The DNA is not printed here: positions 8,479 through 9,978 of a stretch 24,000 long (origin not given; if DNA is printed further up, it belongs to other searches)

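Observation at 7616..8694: Six-fold reiteration of the obg translation-initiation region, forming a ladder of Obg-mimic uORFs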

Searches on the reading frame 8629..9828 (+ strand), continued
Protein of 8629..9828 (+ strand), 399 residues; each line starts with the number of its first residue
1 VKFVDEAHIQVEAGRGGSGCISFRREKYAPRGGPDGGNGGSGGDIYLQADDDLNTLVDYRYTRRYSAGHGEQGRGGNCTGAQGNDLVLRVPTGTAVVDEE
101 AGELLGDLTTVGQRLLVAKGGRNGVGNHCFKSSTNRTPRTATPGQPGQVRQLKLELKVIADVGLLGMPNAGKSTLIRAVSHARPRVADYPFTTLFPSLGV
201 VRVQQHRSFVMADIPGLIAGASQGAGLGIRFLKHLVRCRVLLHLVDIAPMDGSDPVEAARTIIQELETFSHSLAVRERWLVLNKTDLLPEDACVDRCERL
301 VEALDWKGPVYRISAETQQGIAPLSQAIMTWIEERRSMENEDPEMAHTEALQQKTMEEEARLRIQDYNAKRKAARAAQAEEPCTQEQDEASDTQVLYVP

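Call 15: find_homologous_proteins(query=window:8629-9828:+, max_evalue=1e-50)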
Query window:8629-9828:+ (399 aa): 8000 proteins with E <= 1e-50 among 8000 candidates; the best 120 are listed.
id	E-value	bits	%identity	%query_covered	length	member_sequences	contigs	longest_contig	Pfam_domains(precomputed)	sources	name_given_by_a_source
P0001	7.3e-267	903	100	100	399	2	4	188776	PF01926.30,PF02421.25,PF01018.29,PF03308.23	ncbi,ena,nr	ncbi:MAG: Obg family GTPase CgtA [Kistimonas sp.]|nr:Obg family GTPase CgtA [Kistimonas sp.]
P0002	3.4e-180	617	71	91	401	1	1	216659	PF01926.30,PF02421.25,PF01018.29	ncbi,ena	-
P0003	9.1e-180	616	69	95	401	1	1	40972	PF01926.30,PF02421.25,PF01018.29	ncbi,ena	-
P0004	2.2e-179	615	71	89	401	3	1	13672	PF01926.30,PF02421.25,PF01018.29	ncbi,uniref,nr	ncbi:Obg family GTPase CgtA [Sansalvadorimonas verongulae]|uniref:Obg family GTPase CgtA n=1 Tax=San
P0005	9.7e-179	613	68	100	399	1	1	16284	PF01926.30,PF02421.25,PF01018.29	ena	-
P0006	7.9e-178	610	67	100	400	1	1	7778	PF01926.30,PF02421.25,PF01018.29,PF03308.23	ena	-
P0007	1.3e-177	609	69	95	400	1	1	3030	PF01926.30,PF02421.25,PF01018.29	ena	-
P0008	2.5e-177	608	70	89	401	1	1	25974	PF01926.30,PF02421.25,PF01018.29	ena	-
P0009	3.5e-176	604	69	95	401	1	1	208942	PF01926.30,PF02421.25,PF01018.29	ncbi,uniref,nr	ncbi:Obg family GTPase CgtA [Sansalvadorimonas sp. 2012CJ34-2]|uniref:GTPase Obg n=1 Tax=Parendozoic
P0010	2.0e-175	602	70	95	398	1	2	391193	PF01926.30,PF02421.25,PF01018.29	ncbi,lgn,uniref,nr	ncbi:Obg family GTPase CgtA [Parendozoicomonas haliclonae]|uniref:GTPase Obg n=1 Tax=Parendozoicomon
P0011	2.0e-175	602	67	100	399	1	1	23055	PF01926.30,PF02421.25,PF01018.29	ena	-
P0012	7.2e-175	600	69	95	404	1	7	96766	PF01926.30,PF02421.25,PF01018.29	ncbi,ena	-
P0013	1.3e-174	599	68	100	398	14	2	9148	PF01926.30,PF02421.25,PF01018.29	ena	-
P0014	1.2e-173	596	69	91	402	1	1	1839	PF01926.30,PF02421.25,PF01018.29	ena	-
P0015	3.0e-166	571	65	95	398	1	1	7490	PF01926.30,PF02421.25,PF01018.29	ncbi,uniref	ncbi:Obg family GTPase CgtA [Kistimonas scapharcae]|uniref:GTPase Obg n=1 Tax=Kistimonas scapharcae 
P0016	7.6e-166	570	65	95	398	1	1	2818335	PF01926.30,PF02421.25,PF01018.29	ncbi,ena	-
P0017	8.7e-166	570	65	95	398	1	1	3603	PF01926.30,PF02421.25,PF01018.29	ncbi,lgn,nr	ncbi:MAG: GTPase ObgE [Oceanospirillales bacterium LUC14_002_19_P2]|nr:MAG: GTPase ObgE [Oceanospiri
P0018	2.6e-165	568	65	95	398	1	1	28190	PF01926.30,PF02421.25,PF01018.29,PF03308.23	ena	-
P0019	1.8e-164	566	64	95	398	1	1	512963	PF01926.30,PF02421.25,PF01018.29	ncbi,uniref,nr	ncbi:Obg family GTPase CgtA [Kistimonas asteriae]|uniref:Obg family GTPase CgtA n=1 Tax=Kistimonas a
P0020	1.8e-164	566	64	95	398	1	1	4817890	PF01926.30,PF02421.25,PF01018.29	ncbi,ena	-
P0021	6.4e-164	564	65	95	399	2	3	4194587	PF01926.30,PF02421.25,PF01018.29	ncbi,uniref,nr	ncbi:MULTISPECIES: Obg family GTPase CgtA [Microbulbifer]|uniref:Obg family GTPase CgtA n=1 Tax=Micr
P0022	1.0e-163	563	64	92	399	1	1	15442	PF01926.30,PF02421.25,PF01018.29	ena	-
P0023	2.5e-162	559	65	95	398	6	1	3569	PF01926.30,PF02421.25,PF01018.29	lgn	-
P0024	3.9e-162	558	63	99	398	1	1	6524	PF01926.30,PF02421.25,PF01018.29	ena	-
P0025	6.4e-162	557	65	94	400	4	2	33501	PF01926.30,PF02421.25,PF01018.29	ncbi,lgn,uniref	ncbi:MAG: Obg family GTPase CgtA [Endozoicomonas sp.]|uniref:Obg family GTPase CgtA n=1 Tax=Endozoic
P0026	1.3e-161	556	65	95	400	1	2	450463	PF01926.30,PF02421.25,PF01018.29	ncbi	ncbi:Obg family GTPase CgtA [Endozoicomonadaceae bacterium StTr2]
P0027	1.4e-161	556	63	100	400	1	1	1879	PF01926.30,PF02421.25,PF01018.29,PF03308.23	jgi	-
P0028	1.8e-161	556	63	100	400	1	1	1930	PF01926.30,PF02421.25,PF01018.29,PF03308.23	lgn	-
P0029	2.1e-161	556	64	94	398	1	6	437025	PF01926.30,PF02421.25,PF01018.29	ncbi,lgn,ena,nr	ncbi:MAG: Obg family GTPase CgtA [Oleiphilaceae bacterium]|nr:Obg family GTPase CgtA [Oleiphilaceae 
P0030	2.8e-161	555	66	95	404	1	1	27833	PF01926.30,PF02421.25,PF01018.29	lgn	-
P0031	3.1e-161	555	63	100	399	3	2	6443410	PF01926.30,PF02421.25,PF01018.29,PF03308.23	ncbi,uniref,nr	ncbi:Obg family GTPase CgtA [Endozoicomonas sp. SM1973]|uniref:GTPase Obg n=1 Tax=Spartinivicinus ma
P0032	4.5e-161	554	64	94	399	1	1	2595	PF01926.30,PF02421.25,PF01018.29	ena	-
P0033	4.8e-161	554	65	95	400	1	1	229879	PF01926.30,PF02421.25,PF01018.29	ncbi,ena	-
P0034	5.4e-161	554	65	95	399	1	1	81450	PF01926.30,PF02421.25,PF01018.29,PF03308.23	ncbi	ncbi:MAG: Obg family GTPase CgtA [Gammaproteobacteria bacterium]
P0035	7.4e-161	554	63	100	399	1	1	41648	PF01926.30,PF02421.25,PF01018.29,PF03308.23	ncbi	ncbi:MAG: Obg family GTPase CgtA [Gammaproteobacteria bacterium]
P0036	7.7e-161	554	65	94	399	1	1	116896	PF01926.30,PF02421.25,PF01018.29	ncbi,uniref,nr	ncbi:Obg family GTPase CgtA [Microbulbifer sediminum]|uniref:Obg family GTPase CgtA n=1 Tax=Microbul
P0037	1.4e-160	553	63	100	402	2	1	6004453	PF01926.30,PF02421.25,PF01018.29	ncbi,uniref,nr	ncbi:Obg family GTPase CgtA [Endozoicomonas sp. 4G]|uniref:Obg family GTPase CgtA n=1 Tax=Endozoicom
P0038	1.8e-160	552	65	95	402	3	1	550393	PF01926.30,PF02421.25,PF01018.29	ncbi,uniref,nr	ncbi:GTPase ObgE [Endozoicomonas sp. OPT23]|uniref:Obg family GTPase CgtA n=1 Tax=Endozoicomonas sp.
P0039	2.2e-160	552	67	93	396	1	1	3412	PF01926.30,PF02421.25,PF01018.29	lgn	-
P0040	2.7e-160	552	63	100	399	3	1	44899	PF01926.30,PF02421.25,PF01018.29,PF03308.23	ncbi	-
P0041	6.2e-160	551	65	94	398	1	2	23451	PF01926.30,PF02421.25,PF01018.29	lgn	-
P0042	6.2e-160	551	62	99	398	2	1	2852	PF01926.30,PF02421.25,PF01018.29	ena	-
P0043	8.1e-160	550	65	94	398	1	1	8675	PF01926.30,PF02421.25,PF01018.29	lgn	-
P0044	8.2e-160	550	66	92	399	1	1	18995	PF01926.30,PF02421.25,PF01018.29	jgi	-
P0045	1.1e-159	550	64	92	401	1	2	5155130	PF01926.30,PF02421.25,PF01018.29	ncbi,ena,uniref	ncbi:Obg family GTPase CgtA [Endozoicomonas sp. Mp262]|uniref:Obg family GTPase CgtA n=1 Tax=Endozoi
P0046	1.5e-159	549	65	94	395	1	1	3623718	PF01926.30,PF02421.25,PF01018.29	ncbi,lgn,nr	ncbi:Obg family GTPase CgtA [Proteobacteria bacterium 005FR1]|nr:Obg family GTPase CgtA [Proteobacte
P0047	1.7e-159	549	65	94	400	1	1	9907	PF01926.30,PF02421.25,PF01018.29,PF03308.23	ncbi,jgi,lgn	ncbi:MAG: Obg family GTPase CgtA [Pseudomonadota bacterium]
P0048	2.2e-159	549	65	94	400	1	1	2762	PF01926.30,PF02421.25,PF01018.29,PF03308.23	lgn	-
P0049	2.2e-159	549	65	94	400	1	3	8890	PF01926.30,PF02421.25,PF01018.29,PF03308.23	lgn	-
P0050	2.5e-159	549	64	94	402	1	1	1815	PF01926.30,PF02421.25,PF01018.29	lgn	-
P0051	2.9e-159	548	62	100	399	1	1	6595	PF01926.30,PF02421.25,PF01018.29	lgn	-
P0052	3.1e-159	548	65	94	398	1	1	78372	PF01926.30,PF02421.25,PF01018.29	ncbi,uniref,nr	ncbi:Obg family GTPase CgtA [Microbulbifer thermotolerans]|uniref:Obg family GTPase CgtA n=1 Tax=Mic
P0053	3.2e-159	548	65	91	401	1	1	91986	PF01926.30,PF02421.25,PF01018.29,PF03308.23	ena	-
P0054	3.4e-159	548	65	92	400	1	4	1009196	PF01926.30,PF02421.25,PF01018.29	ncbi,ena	-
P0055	4.1e-159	548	66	93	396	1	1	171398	PF01926.30,PF02421.25,PF01018.29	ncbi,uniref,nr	ncbi:Obg family GTPase CgtA [Mangrovitalea sediminis]|uniref:Obg family GTPase CgtA n=1 Tax=Mangrovi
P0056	4.2e-159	548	65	94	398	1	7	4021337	PF01926.30,PF02421.25,PF01018.29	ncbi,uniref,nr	ncbi:Obg family GTPase CgtA [Microbulbifer thermotolerans]|uniref:GTPase Obg n=1 Tax=Microbulbifer t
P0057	4.2e-159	548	63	100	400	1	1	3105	PF01926.30,PF02421.25,PF01018.29,PF03308.23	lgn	-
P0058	4.3e-159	548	64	94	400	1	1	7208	PF01926.30,PF02421.25,PF01018.29,PF03308.23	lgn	-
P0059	4.5e-159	548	63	95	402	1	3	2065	PF01926.30,PF02421.25,PF01018.29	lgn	-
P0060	4.6e-159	548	64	94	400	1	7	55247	PF01926.30,PF02421.25,PF01018.29,PF03308.23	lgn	-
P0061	5.2e-159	548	66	93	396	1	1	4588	PF01926.30,PF02421.25,PF01018.29,PF03308.23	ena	-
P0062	7.3e-159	547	64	91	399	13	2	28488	PF01926.30,PF02421.25,PF01018.29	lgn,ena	-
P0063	7.4e-159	547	65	94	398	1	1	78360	PF01926.30,PF02421.25,PF01018.29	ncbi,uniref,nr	ncbi:Obg family GTPase CgtA [Microbulbifer thermotolerans]|uniref:Obg family GTPase CgtA n=1 Tax=Mic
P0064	8.0e-159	547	66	94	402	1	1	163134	PF01926.30,PF02421.25,PF01018.29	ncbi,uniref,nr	ncbi:Obg family GTPase CgtA [Exilibacterium tricleocarpae]|uniref:GTPase Obg n=1 Tax=Exilibacterium 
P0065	9.0e-159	547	64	94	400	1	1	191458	PF01926.30,PF02421.25,PF01018.29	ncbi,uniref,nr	ncbi:GTPase ObgE [Hahella sp. CCB-MM4]|uniref:Obg family GTPase CgtA n=1 Tax=Hahella sp. (strain CCB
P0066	9.5e-159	547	65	94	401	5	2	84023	PF01926.30,PF02421.25,PF01018.29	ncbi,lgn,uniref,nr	ncbi:GTPase Obg [Microbulbifer sp. NBRC 101763]|uniref:Obg family GTPase CgtA n=1 Tax=Microbulbifer 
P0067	9.8e-159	547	65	94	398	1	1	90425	PF01926.30,PF02421.25,PF01018.29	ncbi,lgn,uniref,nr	ncbi:GTP-binding protein [Microbulbifer thermotolerans]|uniref:Obg family GTPase CgtA n=1 Tax=Microb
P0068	1.0e-158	547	65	94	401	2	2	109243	PF01926.30,PF02421.25,PF01018.29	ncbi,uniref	ncbi:Obg family GTPase CgtA [Microbulbifer echini]|uniref:GTPase Obg n=1 Tax=Microbulbifer echini Ta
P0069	1.1e-158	547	66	94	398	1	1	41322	PF01926.30,PF02421.25,PF01018.29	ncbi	-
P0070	1.3e-158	546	62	100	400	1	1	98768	PF01926.30,PF02421.25,PF01018.29,PF03308.23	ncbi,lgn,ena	-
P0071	1.7e-158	546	64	94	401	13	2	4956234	PF01926.30,PF02421.25,PF01018.29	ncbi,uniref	ncbi:Obg family GTPase CgtA [Microbulbifer sp. CnH-101-E]|uniref:Obg family GTPase CgtA n=1 Tax=uncl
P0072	1.7e-158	546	62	100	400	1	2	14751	PF01926.30,PF02421.25,PF01018.29,PF03308.23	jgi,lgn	-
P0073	1.7e-158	546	67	91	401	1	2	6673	PF01926.30,PF02421.25,PF01018.29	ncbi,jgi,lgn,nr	ncbi:MAG: Obg family GTPase CgtA [Spongiibacteraceae bacterium]|jgi:GTP-binding protein|nr:Obg famil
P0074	2.1e-158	546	65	94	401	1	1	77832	PF01926.30,PF02421.25,PF01018.29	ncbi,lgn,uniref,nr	ncbi:Obg family GTPase CgtA [Microbulbifer yueqingensis]|uniref:GTPase Obg n=1 Tax=Microbulbifer yue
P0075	2.4e-158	545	64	94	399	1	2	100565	PF01926.30,PF02421.25,PF01018.29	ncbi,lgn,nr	ncbi:MAG: Obg family GTPase CgtA [Gammaproteobacteria bacterium]|nr:Obg family GTPase CgtA [Gammapro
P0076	2.5e-158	545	64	94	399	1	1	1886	PF01926.30,PF02421.25,PF01018.29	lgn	-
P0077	3.1e-158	545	62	100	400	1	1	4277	PF01926.30,PF02421.25,PF01018.29,PF03308.23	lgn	-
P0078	3.2e-158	545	65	94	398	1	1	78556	PF01926.30,PF02421.25,PF01018.29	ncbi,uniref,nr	ncbi:Obg family GTPase CgtA [Microbulbifer thermotolerans]|uniref:GTPase Obg n=1 Tax=Microbulbifer t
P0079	3.3e-158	545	64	95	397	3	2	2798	PF01926.30,PF02421.25,PF01018.29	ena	-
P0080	3.7e-158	545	65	94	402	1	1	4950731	PF01926.30,PF02421.25,PF01018.29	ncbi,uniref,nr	ncbi:Obg family GTPase CgtA [Microbulbifer sp. GL-2]|uniref:Obg family GTPase CgtA n=1 Tax=Microbulb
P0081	3.9e-158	545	65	94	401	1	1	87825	PF01926.30,PF02421.25,PF01018.29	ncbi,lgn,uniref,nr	ncbi:Obg family GTPase CgtA [Microbulbifer marinus]|uniref:GTPase Obg n=1 Tax=Microbulbifer marinus 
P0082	4.4e-158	545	67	86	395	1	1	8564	PF01926.30,PF02421.25,PF01018.29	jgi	jgi:GTP-binding protein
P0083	4.4e-158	545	63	94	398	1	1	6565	PF01926.30,PF02421.25,PF01018.29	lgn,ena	-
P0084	4.9e-158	544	64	94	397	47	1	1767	PF01926.30,PF02421.25,PF01018.29,PF03308.23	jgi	jgi:GTP-binding protein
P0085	5.1e-158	544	66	94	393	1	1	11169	PF01926.30,PF02421.25,PF01018.29,PF03308.23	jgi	jgi:GTP-binding protein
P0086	5.8e-158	544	64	94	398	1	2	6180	PF01926.30,PF02421.25,PF01018.29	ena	-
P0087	5.9e-158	544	64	95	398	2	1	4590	PF01926.30,PF02421.25,PF01018.29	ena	-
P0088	6.2e-158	544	67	92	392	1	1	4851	PF01926.30,PF02421.25,PF01018.29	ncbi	-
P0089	6.4e-158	544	62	100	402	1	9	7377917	PF01926.30,PF02421.25,PF01018.29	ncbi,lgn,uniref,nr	ncbi:Obg family GTPase CgtA [Endozoicomonas sp. 8E]|uniref:Obg family GTPase CgtA n=1 Tax=Endozoicom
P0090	6.9e-158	544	64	95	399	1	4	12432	PF01926.30,PF02421.25,PF01018.29,PF03308.23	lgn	-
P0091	7.0e-158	544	64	93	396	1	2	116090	PF01926.30,PF02421.25,PF01018.29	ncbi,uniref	ncbi:Obg family GTPase CgtA [Gilvimarinus sp. F26214L]|uniref:Obg family GTPase CgtA n=1 Tax=Gilvima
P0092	7.0e-158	544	64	91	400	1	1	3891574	PF01926.30,PF02421.25,PF01018.29,PF03308.23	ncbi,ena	-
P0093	7.4e-158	544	66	91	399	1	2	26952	PF01926.30,PF02421.25,PF01018.29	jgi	-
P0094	7.5e-158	544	64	95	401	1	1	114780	PF01926.30,PF02421.25,PF01018.29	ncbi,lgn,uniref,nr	ncbi:GTP-binding protein [Microbulbifer donghaiensis]|uniref:GTPase Obg n=1 Tax=Microbulbifer dongha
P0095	8.0e-158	544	65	94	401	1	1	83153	PF01926.30,PF02421.25,PF01018.29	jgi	-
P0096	8.1e-158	544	64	94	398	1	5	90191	PF01926.30,PF02421.25,PF01018.29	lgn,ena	-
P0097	8.2e-158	544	66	86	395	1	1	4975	PF01926.30,PF02421.25,PF01018.29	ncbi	-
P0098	8.6e-158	544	65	93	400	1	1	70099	PF01926.30,PF02421.25,PF00009.34,PF01018.29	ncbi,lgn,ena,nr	ncbi:MAG: GTPase ObgE [Oleiphilaceae bacterium]|nr:GTPase ObgE [Oleiphilaceae bacterium]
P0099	9.0e-158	544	63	94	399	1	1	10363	PF01926.30,PF02421.25,PF01018.29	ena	-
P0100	9.2e-158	544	65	94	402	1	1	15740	PF01926.30,PF02421.25,PF01018.29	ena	-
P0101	1.1e-157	543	62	99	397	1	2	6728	PF01926.30,PF02421.25,PF01018.29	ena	-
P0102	1.2e-157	543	63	94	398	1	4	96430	PF01926.30,PF02421.25,PF01018.29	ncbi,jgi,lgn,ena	-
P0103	1.3e-157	543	64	92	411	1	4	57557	PF01926.30,PF02421.25,PF01018.29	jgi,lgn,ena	-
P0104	1.3e-157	543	64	94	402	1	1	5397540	PF01926.30,PF02421.25,PF01018.29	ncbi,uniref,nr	ncbi:Obg family GTPase CgtA [Microbulbifer sp. VAAF005]|uniref:Obg family GTPase CgtA n=1 Tax=Microb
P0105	1.3e-157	543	64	95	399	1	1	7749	PF01926.30,PF02421.25,PF01018.29,PF03308.23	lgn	-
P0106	1.3e-157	543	64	94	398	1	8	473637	PF01926.30,PF02421.25,PF01018.29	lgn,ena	-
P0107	1.4e-157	543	64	94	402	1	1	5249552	PF01926.30,PF02421.25,PF01018.29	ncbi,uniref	ncbi:Obg family GTPase CgtA [Microbulbifer sp. ZKSA004]|uniref:Obg family GTPase CgtA n=1 Tax=Microb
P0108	1.4e-157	543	61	100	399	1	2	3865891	PF01926.30,PF02421.25,PF01018.29,PF03308.23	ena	-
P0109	1.5e-157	543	65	94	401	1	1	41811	PF01926.30,PF02421.25,PF01018.29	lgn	-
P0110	1.5e-157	543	62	100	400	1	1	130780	PF01926.30,PF02421.25,PF01018.29,PF03308.23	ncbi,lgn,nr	ncbi:MAG: Obg family GTPase CgtA [Gammaproteobacteria bacterium]|nr:Obg family GTPase CgtA [Gammapro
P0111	1.6e-157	543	64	94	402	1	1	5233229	PF01926.30,PF02421.25,PF01018.29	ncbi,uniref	ncbi:Obg family GTPase CgtA [Microbulbifer sp. TRSA001]|uniref:Obg family GTPase CgtA n=1 Tax=Microb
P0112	1.7e-157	543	64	94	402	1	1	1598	PF01926.30,PF02421.25,PF01018.29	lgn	-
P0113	1.7e-157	543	63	94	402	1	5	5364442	PF01926.30,PF02421.25,PF01018.29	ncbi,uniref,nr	ncbi:Obg family GTPase CgtA [Microbulbifer sp. EKSA008]|uniref:Obg family GTPase CgtA n=1 Tax=unclas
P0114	1.8e-157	543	64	94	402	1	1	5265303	PF01926.30,PF02421.25,PF01018.29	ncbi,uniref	ncbi:Obg family GTPase CgtA [Microbulbifer sp. EKSA005]|uniref:Obg family GTPase CgtA n=1 Tax=Microb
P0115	1.8e-157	543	64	94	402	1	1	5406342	PF01926.30,PF02421.25,PF01018.29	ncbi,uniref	ncbi:Obg family GTPase CgtA [Microbulbifer sp. TRSA002]|uniref:Obg family GTPase CgtA n=1 Tax=Microb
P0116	1.9e-157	543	64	90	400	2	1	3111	PF01926.30,PF02421.25,PF01018.29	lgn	-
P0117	1.9e-157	542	63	94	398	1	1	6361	PF01926.30,PF02421.25,PF01018.29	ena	-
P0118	2.0e-157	542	62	100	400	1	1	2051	PF01926.30,PF02421.25,PF01018.29,PF03308.23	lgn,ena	-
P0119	2.1e-157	542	63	94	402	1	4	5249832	PF01926.30,PF02421.25,PF01018.29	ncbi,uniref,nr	ncbi:Obg family GTPase CgtA [Microbulbifer sp. JMSA004]|uniref:Obg family GTPase CgtA n=1 Tax=unclas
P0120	2.2e-157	542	63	94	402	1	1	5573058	PF01926.30,PF02421.25,PF01018.29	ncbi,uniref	ncbi:Obg family GTPase CgtA [Microbulbifer sp. ANSA003]|uniref:Obg family GTPase CgtA n=1 Tax=Microb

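Call 17: find_encoding_contigs(protein=P0002, flank=4000, max_places=3)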
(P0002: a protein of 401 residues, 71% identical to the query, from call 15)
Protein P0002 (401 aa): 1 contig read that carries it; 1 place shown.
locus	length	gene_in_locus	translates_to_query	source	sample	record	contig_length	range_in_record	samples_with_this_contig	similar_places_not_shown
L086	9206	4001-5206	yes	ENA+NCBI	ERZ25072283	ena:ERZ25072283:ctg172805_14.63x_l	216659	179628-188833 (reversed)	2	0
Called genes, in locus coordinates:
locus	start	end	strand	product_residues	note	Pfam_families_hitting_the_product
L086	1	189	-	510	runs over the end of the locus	-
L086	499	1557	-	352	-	-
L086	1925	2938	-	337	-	PF00348:polyprenyl_synt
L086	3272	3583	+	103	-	PF00829:Ribosomal_L21p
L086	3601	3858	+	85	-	PF01016:Ribosomal_L27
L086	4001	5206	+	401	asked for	PF01018:GTP1_OBG, PF01926:MMR_HSR1, PF02421:FeoB_N (weak)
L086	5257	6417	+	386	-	PF00696:AA_kinase, PF01472:PUA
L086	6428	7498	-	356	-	PF26363:Phospholipase-like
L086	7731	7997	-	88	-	PF01649:Ribosomal_S20p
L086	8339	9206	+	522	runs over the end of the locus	PF03023:MurJ, PF01554:MatE (weak)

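Call 18: find_encoding_contigs(protein=P0005, flank=4000, max_places=3)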
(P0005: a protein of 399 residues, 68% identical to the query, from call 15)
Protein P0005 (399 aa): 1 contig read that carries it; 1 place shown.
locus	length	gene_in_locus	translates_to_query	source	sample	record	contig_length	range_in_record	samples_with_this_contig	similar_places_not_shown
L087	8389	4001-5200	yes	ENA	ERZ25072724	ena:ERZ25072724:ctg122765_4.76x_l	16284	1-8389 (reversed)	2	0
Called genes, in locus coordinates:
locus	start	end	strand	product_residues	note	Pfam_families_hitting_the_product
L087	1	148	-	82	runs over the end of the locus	-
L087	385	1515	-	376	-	-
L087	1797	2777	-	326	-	PF00348:polyprenyl_synt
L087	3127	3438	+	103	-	PF00829:Ribosomal_L21p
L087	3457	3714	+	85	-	PF01016:Ribosomal_L27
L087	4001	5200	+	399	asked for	PF01018:GTP1_OBG, PF01926:MMR_HSR1, PF02421:FeoB_N (weak)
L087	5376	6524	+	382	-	PF00696:AA_kinase, PF01472:PUA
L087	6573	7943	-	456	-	-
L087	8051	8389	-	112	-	?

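Call 19: find_encoding_contigs(protein=P0003, flank=4000, max_places=3)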
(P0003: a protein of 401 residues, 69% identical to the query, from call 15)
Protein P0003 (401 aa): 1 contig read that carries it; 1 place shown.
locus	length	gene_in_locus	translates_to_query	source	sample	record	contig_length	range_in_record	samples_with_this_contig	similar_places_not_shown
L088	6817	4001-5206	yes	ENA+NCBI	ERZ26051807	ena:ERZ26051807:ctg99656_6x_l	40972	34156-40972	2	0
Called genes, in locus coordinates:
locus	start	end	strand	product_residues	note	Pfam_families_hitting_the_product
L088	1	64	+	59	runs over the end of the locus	-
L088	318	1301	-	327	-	-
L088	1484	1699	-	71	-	-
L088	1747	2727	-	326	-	PF00348:polyprenyl_synt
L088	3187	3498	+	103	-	PF00829:Ribosomal_L21p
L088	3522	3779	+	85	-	PF01016:Ribosomal_L27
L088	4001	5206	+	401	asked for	PF01018:GTP1_OBG, PF01926:MMR_HSR1, PF02421:FeoB_N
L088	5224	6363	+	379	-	PF00696:AA_kinase, PF01472:PUA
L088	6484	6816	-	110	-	?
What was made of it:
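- On Long-period intergenic VNTR / minisatellite arrays of host-associated bacteria (E. ruminantium, Wolbachia type): Relatives have spacers of 142-286 nt and no arrays (calls 17-19).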
